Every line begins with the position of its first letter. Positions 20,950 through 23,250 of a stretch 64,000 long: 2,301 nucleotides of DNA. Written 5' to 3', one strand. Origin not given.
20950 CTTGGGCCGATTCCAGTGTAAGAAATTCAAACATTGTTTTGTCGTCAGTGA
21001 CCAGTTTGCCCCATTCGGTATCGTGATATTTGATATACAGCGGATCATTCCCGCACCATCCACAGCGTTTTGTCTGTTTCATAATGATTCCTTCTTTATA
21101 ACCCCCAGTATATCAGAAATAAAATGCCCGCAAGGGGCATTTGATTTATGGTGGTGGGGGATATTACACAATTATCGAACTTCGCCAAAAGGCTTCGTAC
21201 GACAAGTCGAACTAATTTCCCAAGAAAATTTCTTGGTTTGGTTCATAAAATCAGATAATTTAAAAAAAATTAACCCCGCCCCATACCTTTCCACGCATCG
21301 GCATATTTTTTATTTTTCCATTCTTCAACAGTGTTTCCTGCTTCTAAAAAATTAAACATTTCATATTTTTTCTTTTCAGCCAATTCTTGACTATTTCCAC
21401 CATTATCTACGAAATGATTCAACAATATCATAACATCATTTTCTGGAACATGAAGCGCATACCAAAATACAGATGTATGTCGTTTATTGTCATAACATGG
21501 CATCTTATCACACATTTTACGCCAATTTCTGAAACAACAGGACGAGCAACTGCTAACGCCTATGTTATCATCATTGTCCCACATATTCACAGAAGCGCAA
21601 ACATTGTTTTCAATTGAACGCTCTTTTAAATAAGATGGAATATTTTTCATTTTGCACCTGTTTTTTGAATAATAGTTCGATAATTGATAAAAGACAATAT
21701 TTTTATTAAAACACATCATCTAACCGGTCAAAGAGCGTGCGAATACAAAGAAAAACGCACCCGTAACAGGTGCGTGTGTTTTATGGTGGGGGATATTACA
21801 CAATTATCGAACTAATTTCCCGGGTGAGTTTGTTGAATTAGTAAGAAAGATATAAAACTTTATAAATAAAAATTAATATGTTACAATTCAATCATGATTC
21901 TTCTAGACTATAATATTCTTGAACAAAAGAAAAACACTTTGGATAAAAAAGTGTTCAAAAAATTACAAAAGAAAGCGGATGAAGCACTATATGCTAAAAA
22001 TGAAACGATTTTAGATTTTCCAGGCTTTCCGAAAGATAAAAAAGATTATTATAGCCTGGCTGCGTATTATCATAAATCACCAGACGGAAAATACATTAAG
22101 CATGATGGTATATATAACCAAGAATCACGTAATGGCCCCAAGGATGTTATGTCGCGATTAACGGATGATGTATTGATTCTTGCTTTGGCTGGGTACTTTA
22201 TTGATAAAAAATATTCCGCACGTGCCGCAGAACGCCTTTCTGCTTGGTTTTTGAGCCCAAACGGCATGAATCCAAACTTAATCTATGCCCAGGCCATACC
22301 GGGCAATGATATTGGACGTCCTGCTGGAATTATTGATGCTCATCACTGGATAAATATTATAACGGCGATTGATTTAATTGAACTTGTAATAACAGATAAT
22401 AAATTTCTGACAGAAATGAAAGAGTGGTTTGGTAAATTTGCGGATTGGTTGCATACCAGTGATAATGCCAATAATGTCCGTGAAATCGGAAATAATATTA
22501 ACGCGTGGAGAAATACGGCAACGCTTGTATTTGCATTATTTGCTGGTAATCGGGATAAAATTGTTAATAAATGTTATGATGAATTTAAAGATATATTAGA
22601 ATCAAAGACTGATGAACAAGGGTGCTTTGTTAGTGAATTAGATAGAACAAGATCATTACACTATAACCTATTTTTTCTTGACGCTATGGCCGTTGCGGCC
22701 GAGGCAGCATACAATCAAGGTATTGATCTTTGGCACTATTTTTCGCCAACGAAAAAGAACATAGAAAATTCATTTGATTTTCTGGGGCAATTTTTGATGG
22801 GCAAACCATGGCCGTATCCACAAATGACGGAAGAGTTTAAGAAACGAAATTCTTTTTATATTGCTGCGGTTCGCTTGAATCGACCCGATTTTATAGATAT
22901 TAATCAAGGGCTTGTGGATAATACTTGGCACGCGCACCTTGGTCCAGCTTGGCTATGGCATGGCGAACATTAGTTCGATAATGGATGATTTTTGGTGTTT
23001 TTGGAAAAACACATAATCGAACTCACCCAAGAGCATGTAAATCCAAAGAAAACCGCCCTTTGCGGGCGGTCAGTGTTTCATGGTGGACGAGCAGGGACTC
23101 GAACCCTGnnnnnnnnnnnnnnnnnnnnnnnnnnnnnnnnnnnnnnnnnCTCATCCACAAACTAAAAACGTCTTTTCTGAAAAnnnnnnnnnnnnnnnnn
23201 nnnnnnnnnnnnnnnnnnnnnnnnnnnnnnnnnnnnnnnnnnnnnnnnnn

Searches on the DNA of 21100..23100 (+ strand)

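Call 84: search_dna_similar(query=window:21100-23100:+, collection=plasmids, mode=distant, max_rows=8)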
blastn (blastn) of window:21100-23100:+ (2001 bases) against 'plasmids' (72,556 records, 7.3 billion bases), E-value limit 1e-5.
No match.

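Call 85: search_dna_similar(query=window:21100-23100:+, collection=phages, mode=distant, max_rows=8)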
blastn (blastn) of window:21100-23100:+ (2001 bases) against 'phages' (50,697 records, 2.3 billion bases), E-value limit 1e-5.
No match.

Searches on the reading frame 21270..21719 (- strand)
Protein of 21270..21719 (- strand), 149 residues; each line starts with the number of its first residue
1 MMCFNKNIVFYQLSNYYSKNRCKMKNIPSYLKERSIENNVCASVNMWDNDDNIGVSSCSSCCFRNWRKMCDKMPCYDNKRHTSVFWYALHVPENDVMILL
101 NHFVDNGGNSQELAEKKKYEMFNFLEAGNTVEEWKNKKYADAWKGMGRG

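Call 7: search_protein_families(library=pfam, proteins=[window:21270-21719:-], max_evalue=0.01)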
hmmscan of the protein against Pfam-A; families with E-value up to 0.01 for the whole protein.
window:21270-21719:- (149 aa): 0 families

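Call 12: find_encoding_contigs(protein=window:21270-21719:-, flank=10000, max_places=10)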
Protein window:21270-21719:- (149 aa): no gene with exactly this product is on record in the collection.

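Call 14: find_homologous_proteins(query=window:21270-21719:-)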
Query window:21270-21719:- (149 aa): 3 proteins with E <= 0.001 among 4 candidates.
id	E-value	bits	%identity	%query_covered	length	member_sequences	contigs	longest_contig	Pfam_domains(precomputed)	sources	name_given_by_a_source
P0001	2.0e-83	296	100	85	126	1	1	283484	-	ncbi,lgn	-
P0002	1.4e-46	176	60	84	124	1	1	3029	-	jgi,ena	-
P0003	1.0e-39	154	63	70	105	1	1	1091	-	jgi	jgi:hypothetical protein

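Call 16: find_encoding_contigs(protein=P0001, flank=3000, max_places=4)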
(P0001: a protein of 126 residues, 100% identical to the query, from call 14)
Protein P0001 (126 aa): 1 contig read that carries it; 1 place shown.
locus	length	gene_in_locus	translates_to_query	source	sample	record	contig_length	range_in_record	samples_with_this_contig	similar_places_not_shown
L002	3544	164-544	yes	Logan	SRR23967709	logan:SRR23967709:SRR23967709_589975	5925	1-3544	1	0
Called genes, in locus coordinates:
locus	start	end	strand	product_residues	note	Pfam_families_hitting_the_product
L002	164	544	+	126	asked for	-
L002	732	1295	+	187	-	PF03352:Adenine_glyco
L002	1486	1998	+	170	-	PF00080:Sod_Cu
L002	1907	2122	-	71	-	-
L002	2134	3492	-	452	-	PF01476:LysM, PF01551:Peptidase_M23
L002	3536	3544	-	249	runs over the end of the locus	PF00902:TatC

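Call 17: find_encoding_contigs(protein=P0002, flank=10000, max_places=4)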
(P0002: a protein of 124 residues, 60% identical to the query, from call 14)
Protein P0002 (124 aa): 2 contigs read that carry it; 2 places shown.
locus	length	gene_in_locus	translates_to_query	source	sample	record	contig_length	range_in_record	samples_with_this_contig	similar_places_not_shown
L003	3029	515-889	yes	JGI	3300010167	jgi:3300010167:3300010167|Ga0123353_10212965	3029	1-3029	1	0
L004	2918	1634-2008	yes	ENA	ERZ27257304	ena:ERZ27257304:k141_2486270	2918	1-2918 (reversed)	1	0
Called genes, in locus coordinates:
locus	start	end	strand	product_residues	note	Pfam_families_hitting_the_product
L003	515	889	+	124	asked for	-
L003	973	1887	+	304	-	PF13384:HTH_23 (faint), PF13565:HTH_32 (faint), PF13936:HTH_38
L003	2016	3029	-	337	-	?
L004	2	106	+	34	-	?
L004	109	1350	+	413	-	PF00871:Acetate_kinase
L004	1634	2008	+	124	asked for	-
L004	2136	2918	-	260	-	?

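Call 72: search_protein_families(library=phrogs, proteins=[P0001], max_evalue=0.01)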
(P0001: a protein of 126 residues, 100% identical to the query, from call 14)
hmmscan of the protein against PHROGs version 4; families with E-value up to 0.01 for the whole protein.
P0001 (126 aa): 0 families

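Call 73: search_protein_families(library=padloc, proteins=[P0001], max_evalue=0.01)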
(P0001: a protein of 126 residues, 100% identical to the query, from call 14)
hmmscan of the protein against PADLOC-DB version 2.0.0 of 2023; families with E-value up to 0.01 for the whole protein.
P0001 (126 aa): 0 families

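Call 89: search_solved_structures(query=A4, max_evalue=1)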
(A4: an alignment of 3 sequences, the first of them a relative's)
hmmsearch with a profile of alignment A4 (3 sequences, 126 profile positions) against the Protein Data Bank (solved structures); distinct sequences matched with E-value up to 1: 2.
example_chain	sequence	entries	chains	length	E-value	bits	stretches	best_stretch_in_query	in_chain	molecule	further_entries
1x8d_A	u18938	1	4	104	0.7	13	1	16-60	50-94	Hypothetical protein yiiL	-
2dbf_A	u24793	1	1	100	0.8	12.8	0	83-111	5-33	Nuclear factor NF-kappa-B p105 subunit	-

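Call 94: predict_structure(alignment_id=A4)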
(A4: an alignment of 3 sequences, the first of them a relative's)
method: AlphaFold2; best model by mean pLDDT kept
length: 126 residues; sequences in the alignment: 3
mean_pLDDT: 44.5   pTM: 0.38
mean pLDDT of the five models: 44.5, 44.5, 41.1, 41.1, 40.6
residues with pLDDT >= 90: 0; 70-90: 3; 50-70: 40; < 50: 83
segments of 3 or more residues with pLDDT < 50: 1-54, 66-78, 80-84, 118-126
pLDDT, mean of each block of 10 residues (from residue 1): 34 32 28 32 36 51 47 45 51 63 69 55 31
secondary structure, 60 per line:
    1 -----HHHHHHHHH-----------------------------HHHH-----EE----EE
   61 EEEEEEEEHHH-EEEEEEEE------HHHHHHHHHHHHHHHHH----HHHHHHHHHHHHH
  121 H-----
elements in order: H6-14 H44-47 E59-68 E73-80 H87-103 H108-121

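Call 100: search_protein_representatives(alignment_id=A4)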
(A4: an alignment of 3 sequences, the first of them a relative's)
Query: 3 sequences, 126 profile positions. Proteins with E-value up to 0.001 (for the whole library): 9; up to 1e-10: 1; up to 1e-30: 1. The best 9 are listed.
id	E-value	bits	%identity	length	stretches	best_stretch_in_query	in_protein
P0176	9.0e-53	193.6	-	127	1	3-126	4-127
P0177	5.0e-08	49.0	-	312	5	78-124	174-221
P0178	1.6e-07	47.4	-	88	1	31-90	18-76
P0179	2.4e-05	40.4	-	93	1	30-99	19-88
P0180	1.3e-04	38.0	-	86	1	30-97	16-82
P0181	2.1e-04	37.3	-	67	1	29-73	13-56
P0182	4.0e-04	36.4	-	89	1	26-100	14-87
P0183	7.9e-04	35.5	-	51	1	29-58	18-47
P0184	8.6e-04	35.3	-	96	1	27-59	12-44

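Call 101: search_protein_families(library=pfam, proteins=[P0176, P0177, P0178, P0179, P0180, P0181, P0182, P0184], max_evalue=0.01)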
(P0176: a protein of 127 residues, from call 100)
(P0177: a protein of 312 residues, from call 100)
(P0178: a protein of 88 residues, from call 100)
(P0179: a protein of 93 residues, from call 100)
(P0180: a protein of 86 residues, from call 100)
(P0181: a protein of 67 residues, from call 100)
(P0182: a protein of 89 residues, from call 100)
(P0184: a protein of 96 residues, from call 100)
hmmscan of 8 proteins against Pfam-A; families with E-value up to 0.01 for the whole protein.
P0176 (127 aa): 0 families

P0177 (312 aa): 9 families
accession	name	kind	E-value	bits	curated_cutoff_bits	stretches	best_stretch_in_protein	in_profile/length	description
PF22215.1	MLKL_N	-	1.3e-12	47.9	27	0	30-58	78-108/142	Mixed lineage kinase domain-like N-terminal domain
PF00665.32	rve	-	5.4e-12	46.3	32.6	0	40-69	72-101/102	Integrase core domain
PF08707.16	PriCT_2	-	7.2e-07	29.9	22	0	84-113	34-63/77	Primase C terminal 2 (PriCT-2)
PF18665.6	TetR_C_37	-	3.4e-05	24.9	27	0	73-108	41-76/117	Tetracyclin repressor-like, C-terminal domain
PF10845.14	DUF2576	-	3.6e-05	23.8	27.4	0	19-36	21-39/49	Protein of unknown function (DUF2576)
PF08102.16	Antimicrobial_7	-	4.2e-05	24.1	25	0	30-56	8-33/43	Scorpion antimicrobial peptide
PF05965.19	FYRC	-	6.7e-05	23.4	21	0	94-112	10-28/84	F/Y rich C-terminus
PF01773.25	Nucleos_tra2_N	-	0.00021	22.2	27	0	23-46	46-69/74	Na+ dependent nucleoside transporter N-terminus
PF22736.1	NNH5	-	0.0015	19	27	0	11-106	31-112/134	NACHT N-terminal Helical domain 5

P0178 (88 aa): 0 families

P0179 (93 aa): 0 families

P0180 (86 aa): 0 families

P0181 (67 aa): 0 families

P0182 (89 aa): 1 family
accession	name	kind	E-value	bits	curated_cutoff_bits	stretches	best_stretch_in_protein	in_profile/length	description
PF24797.1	Beta-prop_WDR35_TULP_N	-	0.00031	20.4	80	1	7-58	55-106/332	WDR35/TULP4 N-terminal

P0184 (96 aa): 0 families
